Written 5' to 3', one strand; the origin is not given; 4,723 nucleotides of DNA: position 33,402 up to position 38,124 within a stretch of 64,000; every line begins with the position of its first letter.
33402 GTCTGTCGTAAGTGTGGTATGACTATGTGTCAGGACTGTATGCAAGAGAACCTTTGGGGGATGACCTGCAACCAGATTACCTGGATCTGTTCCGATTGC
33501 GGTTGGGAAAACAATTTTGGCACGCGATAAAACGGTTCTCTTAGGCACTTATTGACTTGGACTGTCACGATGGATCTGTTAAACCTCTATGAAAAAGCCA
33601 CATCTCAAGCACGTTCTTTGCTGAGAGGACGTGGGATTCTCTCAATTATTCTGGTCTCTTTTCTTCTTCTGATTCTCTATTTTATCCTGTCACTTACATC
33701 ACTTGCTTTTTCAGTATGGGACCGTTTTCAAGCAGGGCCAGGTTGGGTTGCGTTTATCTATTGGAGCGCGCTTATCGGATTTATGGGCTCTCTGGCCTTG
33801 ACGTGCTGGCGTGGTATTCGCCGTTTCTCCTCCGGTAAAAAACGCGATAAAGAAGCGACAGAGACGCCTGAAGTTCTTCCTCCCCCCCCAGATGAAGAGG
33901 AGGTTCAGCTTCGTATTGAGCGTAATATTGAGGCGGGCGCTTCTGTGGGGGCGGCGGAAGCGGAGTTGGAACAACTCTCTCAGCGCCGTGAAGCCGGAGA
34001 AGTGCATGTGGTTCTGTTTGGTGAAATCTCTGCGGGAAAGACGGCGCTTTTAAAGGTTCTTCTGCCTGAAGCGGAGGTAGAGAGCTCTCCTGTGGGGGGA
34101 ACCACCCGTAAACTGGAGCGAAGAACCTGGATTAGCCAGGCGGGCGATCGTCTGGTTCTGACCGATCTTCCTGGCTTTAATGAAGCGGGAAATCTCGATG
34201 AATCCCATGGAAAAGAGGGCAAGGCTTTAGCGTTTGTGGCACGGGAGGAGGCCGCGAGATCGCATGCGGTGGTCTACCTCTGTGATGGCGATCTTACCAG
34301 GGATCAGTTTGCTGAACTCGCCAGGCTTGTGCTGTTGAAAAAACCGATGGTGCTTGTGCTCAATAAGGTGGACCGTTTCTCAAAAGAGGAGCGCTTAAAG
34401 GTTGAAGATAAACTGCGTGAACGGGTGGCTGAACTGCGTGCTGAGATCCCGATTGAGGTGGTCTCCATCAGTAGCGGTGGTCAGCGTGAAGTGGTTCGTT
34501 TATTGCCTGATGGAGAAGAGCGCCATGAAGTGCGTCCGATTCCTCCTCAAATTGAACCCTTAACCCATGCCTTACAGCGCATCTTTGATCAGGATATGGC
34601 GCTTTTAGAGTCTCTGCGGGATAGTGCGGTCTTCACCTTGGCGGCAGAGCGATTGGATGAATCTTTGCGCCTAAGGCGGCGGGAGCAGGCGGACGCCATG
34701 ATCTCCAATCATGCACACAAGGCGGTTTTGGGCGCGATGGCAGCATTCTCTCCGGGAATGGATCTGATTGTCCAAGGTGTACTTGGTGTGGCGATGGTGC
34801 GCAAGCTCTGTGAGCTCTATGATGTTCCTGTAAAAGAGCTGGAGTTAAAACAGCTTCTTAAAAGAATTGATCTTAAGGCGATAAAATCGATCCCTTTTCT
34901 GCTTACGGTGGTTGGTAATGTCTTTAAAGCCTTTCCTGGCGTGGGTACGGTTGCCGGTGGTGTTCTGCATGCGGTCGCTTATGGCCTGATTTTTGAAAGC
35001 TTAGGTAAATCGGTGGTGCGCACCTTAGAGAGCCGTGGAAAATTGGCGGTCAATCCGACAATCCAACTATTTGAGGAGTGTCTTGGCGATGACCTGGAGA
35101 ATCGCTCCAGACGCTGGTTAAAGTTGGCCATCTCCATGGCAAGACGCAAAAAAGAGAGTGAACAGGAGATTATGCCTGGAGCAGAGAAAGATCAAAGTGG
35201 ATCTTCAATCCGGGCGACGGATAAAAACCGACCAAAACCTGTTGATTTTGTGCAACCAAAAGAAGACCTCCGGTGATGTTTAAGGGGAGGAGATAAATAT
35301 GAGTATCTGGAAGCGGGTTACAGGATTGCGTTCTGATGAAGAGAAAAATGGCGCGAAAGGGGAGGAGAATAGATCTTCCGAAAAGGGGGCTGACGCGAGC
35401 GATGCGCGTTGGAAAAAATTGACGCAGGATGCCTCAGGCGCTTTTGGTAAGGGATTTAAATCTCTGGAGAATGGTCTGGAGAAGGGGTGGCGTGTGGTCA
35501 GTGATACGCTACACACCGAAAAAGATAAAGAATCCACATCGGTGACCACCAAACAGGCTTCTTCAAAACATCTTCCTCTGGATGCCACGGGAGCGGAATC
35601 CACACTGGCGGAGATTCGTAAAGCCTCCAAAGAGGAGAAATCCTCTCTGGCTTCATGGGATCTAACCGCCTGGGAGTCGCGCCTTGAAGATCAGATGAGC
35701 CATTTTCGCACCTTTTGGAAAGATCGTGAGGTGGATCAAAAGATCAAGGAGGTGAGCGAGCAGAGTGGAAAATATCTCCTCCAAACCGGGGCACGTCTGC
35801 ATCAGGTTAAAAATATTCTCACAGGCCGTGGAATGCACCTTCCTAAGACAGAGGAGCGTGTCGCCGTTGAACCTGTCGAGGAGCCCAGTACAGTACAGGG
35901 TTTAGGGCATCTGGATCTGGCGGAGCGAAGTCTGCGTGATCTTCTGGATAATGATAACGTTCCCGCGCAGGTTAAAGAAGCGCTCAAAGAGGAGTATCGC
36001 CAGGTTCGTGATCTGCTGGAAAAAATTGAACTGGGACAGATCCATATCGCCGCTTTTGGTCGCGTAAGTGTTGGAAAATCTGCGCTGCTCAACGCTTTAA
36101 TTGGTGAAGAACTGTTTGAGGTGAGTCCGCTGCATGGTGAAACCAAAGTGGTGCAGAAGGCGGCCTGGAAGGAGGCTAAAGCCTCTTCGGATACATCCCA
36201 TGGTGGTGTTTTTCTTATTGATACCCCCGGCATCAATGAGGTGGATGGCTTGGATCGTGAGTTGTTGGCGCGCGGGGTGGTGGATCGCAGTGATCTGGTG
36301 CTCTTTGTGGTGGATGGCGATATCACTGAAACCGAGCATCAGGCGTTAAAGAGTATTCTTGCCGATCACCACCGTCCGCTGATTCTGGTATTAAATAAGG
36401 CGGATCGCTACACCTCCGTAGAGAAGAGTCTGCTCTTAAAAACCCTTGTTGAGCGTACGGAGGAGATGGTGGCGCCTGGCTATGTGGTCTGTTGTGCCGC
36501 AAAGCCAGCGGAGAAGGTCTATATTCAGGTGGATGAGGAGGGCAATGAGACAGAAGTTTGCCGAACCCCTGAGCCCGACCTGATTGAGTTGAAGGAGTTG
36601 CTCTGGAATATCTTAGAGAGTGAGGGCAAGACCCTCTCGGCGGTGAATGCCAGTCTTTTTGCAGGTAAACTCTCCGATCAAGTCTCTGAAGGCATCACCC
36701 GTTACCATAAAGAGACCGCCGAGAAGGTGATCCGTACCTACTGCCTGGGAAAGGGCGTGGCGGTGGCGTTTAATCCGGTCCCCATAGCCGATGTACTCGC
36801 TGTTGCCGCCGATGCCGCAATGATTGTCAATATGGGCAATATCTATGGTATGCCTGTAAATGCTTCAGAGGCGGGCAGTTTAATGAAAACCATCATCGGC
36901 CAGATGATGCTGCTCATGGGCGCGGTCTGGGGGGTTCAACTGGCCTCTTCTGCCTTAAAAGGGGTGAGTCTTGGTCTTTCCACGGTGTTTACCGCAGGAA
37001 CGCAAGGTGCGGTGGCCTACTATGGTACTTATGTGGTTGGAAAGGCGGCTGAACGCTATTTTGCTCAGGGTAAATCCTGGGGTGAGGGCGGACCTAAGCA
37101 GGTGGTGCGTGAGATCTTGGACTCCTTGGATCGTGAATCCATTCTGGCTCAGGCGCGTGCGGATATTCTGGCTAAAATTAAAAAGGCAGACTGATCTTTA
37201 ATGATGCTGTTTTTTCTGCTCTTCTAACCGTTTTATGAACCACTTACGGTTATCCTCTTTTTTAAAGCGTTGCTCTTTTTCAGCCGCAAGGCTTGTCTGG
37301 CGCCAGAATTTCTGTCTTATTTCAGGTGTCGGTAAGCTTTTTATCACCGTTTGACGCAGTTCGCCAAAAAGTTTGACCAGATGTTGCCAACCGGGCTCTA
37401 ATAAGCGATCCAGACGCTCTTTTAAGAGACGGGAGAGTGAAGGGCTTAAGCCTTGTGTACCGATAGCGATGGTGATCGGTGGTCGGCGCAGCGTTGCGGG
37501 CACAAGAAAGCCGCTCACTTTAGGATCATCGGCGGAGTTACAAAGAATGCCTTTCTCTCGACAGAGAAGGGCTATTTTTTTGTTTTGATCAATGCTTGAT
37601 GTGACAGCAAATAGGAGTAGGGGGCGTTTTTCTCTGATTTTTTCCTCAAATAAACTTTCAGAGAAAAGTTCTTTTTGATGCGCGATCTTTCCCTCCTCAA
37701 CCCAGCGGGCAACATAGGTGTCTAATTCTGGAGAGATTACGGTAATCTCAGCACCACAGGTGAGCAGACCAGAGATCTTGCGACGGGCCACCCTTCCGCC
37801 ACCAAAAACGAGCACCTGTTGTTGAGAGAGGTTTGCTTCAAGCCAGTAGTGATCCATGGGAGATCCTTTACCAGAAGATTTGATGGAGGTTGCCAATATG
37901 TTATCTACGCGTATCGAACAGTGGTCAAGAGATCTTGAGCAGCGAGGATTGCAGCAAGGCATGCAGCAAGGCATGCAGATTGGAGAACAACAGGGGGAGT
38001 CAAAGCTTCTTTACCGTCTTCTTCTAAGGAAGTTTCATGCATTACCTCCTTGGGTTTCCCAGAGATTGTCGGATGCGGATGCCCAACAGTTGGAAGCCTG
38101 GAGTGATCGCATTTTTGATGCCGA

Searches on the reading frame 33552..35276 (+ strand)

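Call 75: search_protein_families(library=pfam, proteins=[window:33552-35276:+], max_evalue=0.0001)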
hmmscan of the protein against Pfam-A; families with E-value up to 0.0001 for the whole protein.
window:33552-35276:+ (574 aa): 3 families
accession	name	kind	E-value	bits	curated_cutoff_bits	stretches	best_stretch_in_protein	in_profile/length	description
PF01926.29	MMR_HSR1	-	3.8e-12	46.8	21.9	1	152-272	1-113/113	50S ribosome-binding GTPase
PF02421.24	FeoB_N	-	3.9e-07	30.2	27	1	152-316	2-151/156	Ferrous iron transport protein B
PF05128.17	DUF697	-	6.3e-07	29.7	27.7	1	366-493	8-136/162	Domain of unknown function (DUF697)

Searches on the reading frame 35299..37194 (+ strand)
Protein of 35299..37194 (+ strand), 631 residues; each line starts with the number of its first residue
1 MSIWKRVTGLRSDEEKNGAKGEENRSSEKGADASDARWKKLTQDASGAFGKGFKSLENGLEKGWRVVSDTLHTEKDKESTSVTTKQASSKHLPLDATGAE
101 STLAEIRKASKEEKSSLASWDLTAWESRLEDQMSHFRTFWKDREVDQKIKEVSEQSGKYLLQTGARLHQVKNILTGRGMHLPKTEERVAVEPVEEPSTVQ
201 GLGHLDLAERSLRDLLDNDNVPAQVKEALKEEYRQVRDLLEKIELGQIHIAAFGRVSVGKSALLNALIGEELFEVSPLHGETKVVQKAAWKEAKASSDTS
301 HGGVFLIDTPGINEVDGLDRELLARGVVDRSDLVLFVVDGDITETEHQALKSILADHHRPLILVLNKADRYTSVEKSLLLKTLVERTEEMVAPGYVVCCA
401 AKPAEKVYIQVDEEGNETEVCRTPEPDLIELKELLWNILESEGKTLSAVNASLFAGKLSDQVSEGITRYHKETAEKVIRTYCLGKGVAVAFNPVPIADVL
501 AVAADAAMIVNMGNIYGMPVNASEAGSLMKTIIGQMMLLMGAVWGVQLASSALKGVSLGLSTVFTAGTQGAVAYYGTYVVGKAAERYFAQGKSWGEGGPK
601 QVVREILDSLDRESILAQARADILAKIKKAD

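Call 9: search_protein_families(library=pfam, proteins=[window:35299-37194:+], max_evalue=0.001)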
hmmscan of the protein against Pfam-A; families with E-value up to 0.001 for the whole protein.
window:35299-37194:+ (631 aa): 7 families
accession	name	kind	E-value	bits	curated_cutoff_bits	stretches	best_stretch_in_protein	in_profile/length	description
PF05128.17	DUF697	-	5e-30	104.8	27.7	1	456-612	4-162/162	Domain of unknown function (DUF697)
PF01926.29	MMR_HSR1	-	9.2e-19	68.1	21.9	1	250-367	2-113/113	50S ribosome-binding GTPase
PF00350.29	Dynamin_N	-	1.6e-13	51.5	27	2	301-368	100-168/168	Dynamin family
PF03193.22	RsgA_GTPase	-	8.3e-07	29.4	30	1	229-316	90-172/174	RsgA GTPase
PF02421.24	FeoB_N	-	1.6e-06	28.2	27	1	249-385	2-132/156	Ferrous iron transport protein B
PF04548.22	AIG1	-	1.2e-05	25.1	27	1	253-354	6-108/212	AIG1 family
PF00009.33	GTP_EFTU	-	0.001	19.2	26.5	0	293-407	60-175/188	Elongation factor Tu GTP binding domain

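Call 84: search_protein_families(library=ncbifam, proteins=[window:35299-37194:+], max_evalue=0.00001)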
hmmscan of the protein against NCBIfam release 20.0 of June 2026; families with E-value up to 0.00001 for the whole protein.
window:35299-37194:+ (631 aa): 13 families
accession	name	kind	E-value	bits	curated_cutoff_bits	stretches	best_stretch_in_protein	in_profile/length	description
NF049994.1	slr1306_fam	domain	6.3e-42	143.7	490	1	223-591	84-425/470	slr1306 family protein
TIGR03918.1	GTP_HydF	equivalog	1.5e-16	60.2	325.55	1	247-376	7-133/392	[FeFe] hydrogenase H-cluster maturation GTPase HydF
TIGR03594.1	GTPase_EngA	equivalog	8.4e-16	58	306.7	1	208-390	153-319/432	ribosome biogenesis GTPase Der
NF000908.1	PRK00089.1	equivalog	7.7e-15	54.9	237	1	250-403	6-152/291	GTPase Era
TIGR00436.1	era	equivalog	7e-12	45.3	116.25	1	249-380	2-128/270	GTPase Era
TIGR00450.1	mnmE_trmE_thdF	equivalog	5.9e-11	42.1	252.6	1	224-375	181-333/446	tRNA uridine-5-carboxymethylaminomethyl(34) synthesis GTPase MnmE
TIGR00231.1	small_GTP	domain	1.3e-09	38.1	42.5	1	248-377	4-131/164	GTP-binding protein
NF002828.0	PRK03003.1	equivalog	1.9e-09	36.7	631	1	231-374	24-164/477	ribosome biogenesis GTPase Der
NF007071.0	PRK09518.1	equivalog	5.2e-09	35.2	953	1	227-373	252-394/706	bifunctional cytidylate kinase/GTPase Der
NF003661.0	PRK05291.1-3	equivalog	2.5e-07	30.4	380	1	227-373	198-334/448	tRNA uridine-5-carboxymethylaminomethyl(34) synthesis GTPase MnmE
TIGR03596.1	GTPase_YlqF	equivalog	4e-07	29.7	208.2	0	225-312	94-173/276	ribosome biogenesis GTPase YlqF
TIGR03598.1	GTPase_YsxC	equivalog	2e-06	27.6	124.45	0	246-390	17-161/186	ribosome biogenesis GTP-binding protein YihA/YsxC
NF052648.1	DynmDynABac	equivalog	4e-06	25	1600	0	227-278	590-641/1187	dynamin GTPase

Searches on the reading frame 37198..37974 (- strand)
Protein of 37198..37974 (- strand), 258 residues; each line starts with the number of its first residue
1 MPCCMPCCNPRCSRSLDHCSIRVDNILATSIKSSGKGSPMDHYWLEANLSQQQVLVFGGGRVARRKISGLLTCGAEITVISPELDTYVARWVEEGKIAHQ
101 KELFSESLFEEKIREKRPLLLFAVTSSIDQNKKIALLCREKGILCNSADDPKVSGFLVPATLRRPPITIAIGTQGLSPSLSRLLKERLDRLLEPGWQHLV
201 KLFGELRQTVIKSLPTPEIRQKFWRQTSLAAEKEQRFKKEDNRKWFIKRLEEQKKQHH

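Call 9: search_protein_families(library=pfam, proteins=[window:37198-37974:-], max_evalue=0.001)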
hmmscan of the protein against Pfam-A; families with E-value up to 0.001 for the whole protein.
window:37198-37974:- (258 aa): 2 families
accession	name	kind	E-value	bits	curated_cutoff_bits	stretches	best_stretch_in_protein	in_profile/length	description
PF13241.12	NAD_binding_7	-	2.6e-23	83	22.1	1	48-160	4-104/104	Putative NAD(P)-binding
PF10414.14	CysG_dimeriser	-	0.00012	22.1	23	1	197-234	3-42/58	Sirohaem synthase dimerisation region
